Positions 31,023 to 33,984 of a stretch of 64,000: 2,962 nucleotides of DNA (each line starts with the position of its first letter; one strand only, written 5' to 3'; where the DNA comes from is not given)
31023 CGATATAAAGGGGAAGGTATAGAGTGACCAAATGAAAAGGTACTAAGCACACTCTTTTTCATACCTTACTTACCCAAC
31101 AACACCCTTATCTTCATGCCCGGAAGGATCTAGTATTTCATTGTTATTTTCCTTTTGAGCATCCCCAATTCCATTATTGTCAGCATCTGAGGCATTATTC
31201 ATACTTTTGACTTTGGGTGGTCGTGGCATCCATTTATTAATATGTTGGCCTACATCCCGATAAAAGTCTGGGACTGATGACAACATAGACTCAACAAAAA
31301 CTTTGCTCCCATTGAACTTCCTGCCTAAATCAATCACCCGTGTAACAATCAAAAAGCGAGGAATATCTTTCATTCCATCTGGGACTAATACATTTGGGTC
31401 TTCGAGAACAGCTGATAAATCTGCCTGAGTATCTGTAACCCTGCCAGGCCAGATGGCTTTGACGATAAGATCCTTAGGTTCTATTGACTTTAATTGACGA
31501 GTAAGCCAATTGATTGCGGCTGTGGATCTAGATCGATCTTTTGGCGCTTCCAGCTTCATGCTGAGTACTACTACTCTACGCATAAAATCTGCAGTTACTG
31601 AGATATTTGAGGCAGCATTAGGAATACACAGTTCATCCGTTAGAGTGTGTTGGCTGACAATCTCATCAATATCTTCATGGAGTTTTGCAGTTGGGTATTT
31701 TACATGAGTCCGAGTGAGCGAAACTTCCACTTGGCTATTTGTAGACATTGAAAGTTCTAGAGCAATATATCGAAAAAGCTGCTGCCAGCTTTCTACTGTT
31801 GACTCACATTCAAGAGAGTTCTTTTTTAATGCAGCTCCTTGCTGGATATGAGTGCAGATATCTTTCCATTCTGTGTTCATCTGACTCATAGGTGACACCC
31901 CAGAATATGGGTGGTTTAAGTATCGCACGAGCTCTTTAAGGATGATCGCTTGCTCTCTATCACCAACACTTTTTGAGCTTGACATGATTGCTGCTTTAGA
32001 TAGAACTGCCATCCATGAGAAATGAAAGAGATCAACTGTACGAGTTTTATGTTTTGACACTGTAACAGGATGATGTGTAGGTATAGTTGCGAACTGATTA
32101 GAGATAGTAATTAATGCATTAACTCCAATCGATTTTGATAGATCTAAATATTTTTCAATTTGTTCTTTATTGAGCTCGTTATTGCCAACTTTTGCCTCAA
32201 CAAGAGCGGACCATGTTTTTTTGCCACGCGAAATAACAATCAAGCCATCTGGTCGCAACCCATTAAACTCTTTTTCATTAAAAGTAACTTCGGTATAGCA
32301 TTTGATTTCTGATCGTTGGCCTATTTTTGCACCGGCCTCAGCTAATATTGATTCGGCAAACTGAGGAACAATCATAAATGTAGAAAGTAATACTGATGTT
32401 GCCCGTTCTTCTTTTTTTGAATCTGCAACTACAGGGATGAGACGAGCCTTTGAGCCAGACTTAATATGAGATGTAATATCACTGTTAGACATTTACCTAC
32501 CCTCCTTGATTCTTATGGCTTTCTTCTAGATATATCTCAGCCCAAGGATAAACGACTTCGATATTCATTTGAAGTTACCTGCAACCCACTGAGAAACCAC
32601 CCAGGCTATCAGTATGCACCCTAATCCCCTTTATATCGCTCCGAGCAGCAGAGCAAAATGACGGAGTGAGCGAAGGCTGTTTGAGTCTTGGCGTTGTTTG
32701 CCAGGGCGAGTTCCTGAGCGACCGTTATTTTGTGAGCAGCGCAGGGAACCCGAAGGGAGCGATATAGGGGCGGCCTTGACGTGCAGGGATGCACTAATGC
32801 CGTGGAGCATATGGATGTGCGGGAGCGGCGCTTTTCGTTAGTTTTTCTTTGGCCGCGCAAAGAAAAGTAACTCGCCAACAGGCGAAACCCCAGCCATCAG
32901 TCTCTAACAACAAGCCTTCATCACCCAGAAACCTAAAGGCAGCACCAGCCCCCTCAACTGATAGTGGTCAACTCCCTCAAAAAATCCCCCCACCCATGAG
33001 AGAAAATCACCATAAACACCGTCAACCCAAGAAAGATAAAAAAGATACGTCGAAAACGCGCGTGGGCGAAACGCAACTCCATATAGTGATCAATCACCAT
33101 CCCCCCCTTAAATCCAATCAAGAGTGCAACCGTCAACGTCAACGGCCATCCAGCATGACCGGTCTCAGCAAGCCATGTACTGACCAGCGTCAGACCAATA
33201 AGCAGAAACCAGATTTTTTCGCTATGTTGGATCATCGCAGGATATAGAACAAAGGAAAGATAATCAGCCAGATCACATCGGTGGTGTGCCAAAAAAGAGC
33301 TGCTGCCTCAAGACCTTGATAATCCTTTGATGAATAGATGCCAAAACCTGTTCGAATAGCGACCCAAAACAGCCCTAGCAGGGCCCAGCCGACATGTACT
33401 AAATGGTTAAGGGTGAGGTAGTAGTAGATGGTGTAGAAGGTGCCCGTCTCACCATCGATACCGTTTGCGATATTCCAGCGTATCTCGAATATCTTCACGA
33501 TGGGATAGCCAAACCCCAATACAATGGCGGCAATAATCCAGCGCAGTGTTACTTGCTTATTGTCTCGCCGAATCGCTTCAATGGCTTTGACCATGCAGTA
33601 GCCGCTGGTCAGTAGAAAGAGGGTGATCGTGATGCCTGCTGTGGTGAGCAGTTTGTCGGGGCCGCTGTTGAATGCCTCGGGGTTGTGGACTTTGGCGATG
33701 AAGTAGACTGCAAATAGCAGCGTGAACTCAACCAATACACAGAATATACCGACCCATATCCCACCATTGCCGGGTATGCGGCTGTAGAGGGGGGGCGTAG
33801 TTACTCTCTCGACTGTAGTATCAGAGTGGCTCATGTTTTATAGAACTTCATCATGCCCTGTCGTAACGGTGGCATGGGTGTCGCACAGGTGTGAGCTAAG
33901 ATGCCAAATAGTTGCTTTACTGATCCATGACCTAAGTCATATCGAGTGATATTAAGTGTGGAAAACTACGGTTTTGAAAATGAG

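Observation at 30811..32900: AT-rich single-gene cassette (466-aa PD-(D/E)xK-like protein) bracketed by inverted repeats of about 230 and 280 bp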

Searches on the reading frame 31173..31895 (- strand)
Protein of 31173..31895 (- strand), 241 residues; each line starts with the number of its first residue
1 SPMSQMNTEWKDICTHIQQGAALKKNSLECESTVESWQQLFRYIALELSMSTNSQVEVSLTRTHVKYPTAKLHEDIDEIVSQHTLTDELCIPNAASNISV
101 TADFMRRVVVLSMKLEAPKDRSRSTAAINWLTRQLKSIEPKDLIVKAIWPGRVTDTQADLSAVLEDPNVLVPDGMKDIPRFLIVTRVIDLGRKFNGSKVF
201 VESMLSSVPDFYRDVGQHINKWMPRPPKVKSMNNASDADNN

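Call 96: predict_structure(alignment_id=A6)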
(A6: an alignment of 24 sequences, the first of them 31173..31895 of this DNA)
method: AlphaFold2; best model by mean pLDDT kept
length: 241 residues; sequences in the alignment: 24
mean_pLDDT: 92.1   pTM: 0.86
mean pLDDT of the five models: 92.1, 92.0, 91.7, 91.6, 90.9
residues with pLDDT >= 90: 202; 70-90: 28; 50-70: 5; < 50: 6
segments of 3 or more residues with pLDDT < 50: 236-241
pLDDT, mean of each block of 10 residues (from residue 1): 92 96 94 97 96 94 93 97 98 94 98 94 91 87 94 95 96 93 97 97 96 92 82 52 39
secondary structure, 60 per line:
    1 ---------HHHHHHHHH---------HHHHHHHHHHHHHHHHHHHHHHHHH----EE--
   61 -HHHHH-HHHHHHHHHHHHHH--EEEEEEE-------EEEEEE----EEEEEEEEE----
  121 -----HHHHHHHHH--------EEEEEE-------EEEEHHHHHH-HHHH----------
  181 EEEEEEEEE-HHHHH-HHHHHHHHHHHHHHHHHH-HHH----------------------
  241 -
elements in order: H10-18 H28-52 H62-66 H68-81 E84-90 E98-103 E108-116 H126-134 E143-148 E156-159 H160-165 H167-170 E181-189 H191-195 H197-214

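Call 100: fold_search(model_id=the predicted structure, library=pdb)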
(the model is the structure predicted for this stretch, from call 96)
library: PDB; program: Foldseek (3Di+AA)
matches with E <= 10: 740; with E <= 0.001: 0
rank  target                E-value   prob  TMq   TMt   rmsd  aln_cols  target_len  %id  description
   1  6w17_D                4.5e-02  0.23  0.27  0.23  17.8       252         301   10  Structure of Dip1-activated Arp2/3 complex with nucleated actin filament (released 2020-08-12)
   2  5n67                  1.4e-01  0.16  0.18  0.14   9.2       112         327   15  Crystal Structure of p38alpha in Complex with Lipid Pocket Ligand 9l (released 2017-09-20)
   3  2p8t                  1.4e-01  0.06  0.15  0.18  14.4       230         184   10  Hypothetical protein PH0730 from Pyrococcus horikoshii OT3 (released 2007-04-24)
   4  1zz2                  1.6e-01  0.13  0.17  0.13   9.2       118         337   15  Two Classes of p38alpha MAP Kinase Inhibitors Having a Common Diphenylether Core but Exhibiting Divergent Binding Modes (released 2005-10-18)
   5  8efj                  1.7e-01  0.20  0.19  0.14   8.5       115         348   12  A structural study of selectivity mechanisms for JNK3 and p38 alpha with indazole scaffold probing compounds (released 2023-09-20)
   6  1a9u                  1.8e-01  0.23  0.19  0.14   6.7       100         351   16  THE COMPLEX STRUCTURE OF THE MAP KINASE P38/SB203580 (released 1999-04-20)
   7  6so4                  2.1e-01  0.14  0.18  0.14   9.3       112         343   14  Fragment RZ132 in complex with MAP kinase p38-alpha (released 2019-09-11)
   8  7n73                  2.2e-01  0.06  0.13  0.04  16.7       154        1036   12  Cryo-EM structure of ATP13A2 in the ADP-AlF-bound E1P-ADP-like state (released 2021-11-10)
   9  2zb0                  2.4e-01  0.15  0.19  0.14   8.8       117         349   13  Crystal structure of P38 in complex with biphenyl amide inhibitor (released 2008-01-15)
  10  4aac                  2.5e-01  0.21  0.19  0.14   6.4       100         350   15  P38ALPHA MAP KINASE BOUND TO CMPD 29 (released 2012-05-16)
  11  4kin_B                2.5e-01  0.13  0.19  0.14   8.6       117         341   13  Crystal structure of mitogen-activated protein kinase 14 (P38-H5) complex with 5-(2-CHLOROPHENYL)-N-(5-(CYCLOPROPYLCAR (released 2013-06-12)
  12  4e73_A                2.7e-01  0.14  0.19  0.15   9.0       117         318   14  Crystal structure of JNK1beta-JIP in complex with an azaquinolone inhbitor (released 2013-05-29)
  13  4kin_A                2.7e-01  0.13  0.19  0.14   8.6       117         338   13  Crystal structure of mitogen-activated protein kinase 14 (P38-H5) complex with 5-(2-CHLOROPHENYL)-N-(5-(CYCLOPROPYLCAR (released 2013-06-12)
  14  4kin_C                2.7e-01  0.13  0.18  0.14   8.7       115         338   14  Crystal structure of mitogen-activated protein kinase 14 (P38-H5) complex with 5-(2-CHLOROPHENYL)-N-(5-(CYCLOPROPYLCAR (released 2013-06-12)
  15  8rtd_h                2.9e-01  0.25  0.27  0.15  14.6       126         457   17  Stalk-Arches-IMC structure from the fully-assembled R388 type IV secretion system determined by cryo-EM. (released 2024-06-19)
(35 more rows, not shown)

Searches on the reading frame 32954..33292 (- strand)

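Call 14: search_protein_families(library=ncbifam, proteins=[window:32954-33292:-], max_evalue=0.01)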
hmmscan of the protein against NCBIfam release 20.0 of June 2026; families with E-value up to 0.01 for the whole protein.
window:32954-33292:- (112 aa): 0 families

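Call 108: search_protein_families(library=pfam, proteins=[window:32954-33292:-], max_evalue=0.01)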
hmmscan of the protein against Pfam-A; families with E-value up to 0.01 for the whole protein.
window:32954-33292:- (112 aa): 1 family
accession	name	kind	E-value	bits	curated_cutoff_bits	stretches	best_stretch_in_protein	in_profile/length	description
PF03626.19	COX4_pro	-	4.1e-12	46.7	28.9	1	27-96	3-72/72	Prokaryotic Cytochrome C oxidase subunit IV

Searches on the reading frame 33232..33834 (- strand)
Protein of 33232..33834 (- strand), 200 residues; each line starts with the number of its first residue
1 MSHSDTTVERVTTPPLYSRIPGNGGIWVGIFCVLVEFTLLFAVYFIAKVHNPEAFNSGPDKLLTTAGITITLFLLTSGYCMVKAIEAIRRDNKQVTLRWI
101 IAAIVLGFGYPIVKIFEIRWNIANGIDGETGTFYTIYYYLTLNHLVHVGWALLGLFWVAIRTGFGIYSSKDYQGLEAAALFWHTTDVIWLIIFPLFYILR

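Call 14: search_protein_families(library=ncbifam, proteins=[window:33232-33834:-], max_evalue=0.01)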
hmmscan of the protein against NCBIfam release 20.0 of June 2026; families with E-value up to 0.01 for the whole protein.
window:33232-33834:- (200 aa): 4 families
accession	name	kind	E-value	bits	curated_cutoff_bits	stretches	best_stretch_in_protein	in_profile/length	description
TIGR02842.1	CyoC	equivalog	2e-18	67.3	223.75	1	25-199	4-177/180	cytochrome o ubiquinol oxidase subunit III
TIGR02897.1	QoxC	equivalog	4.3e-17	62.9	239.9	1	25-199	13-187/190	cytochrome aa3 quinol oxidase subunit III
NF050119.1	aa3_CtaE_Actin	exception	6.5e-16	59.1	190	1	34-200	23-190/190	aa3-type cytochrome oxidase subunit III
NF007944.0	PRK10663.1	equivalog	4.6e-14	52.7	340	1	25-199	28-201/204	cytochrome o ubiquinol oxidase subunit III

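Call 108: search_protein_families(library=pfam, proteins=[window:33232-33834:-], max_evalue=0.01)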
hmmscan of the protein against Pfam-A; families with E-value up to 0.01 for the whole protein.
window:33232-33834:- (200 aa): 2 families
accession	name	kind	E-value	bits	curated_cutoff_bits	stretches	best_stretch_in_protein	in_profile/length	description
PF00510.24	COX3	-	5.2e-07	30.2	23.8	1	71-198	131-255/258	Cytochrome c oxidase subunit III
PF19865.4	DUF6338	-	0.0049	16.9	26.5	1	63-171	3-108/205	Family of unknown function (DUF6338)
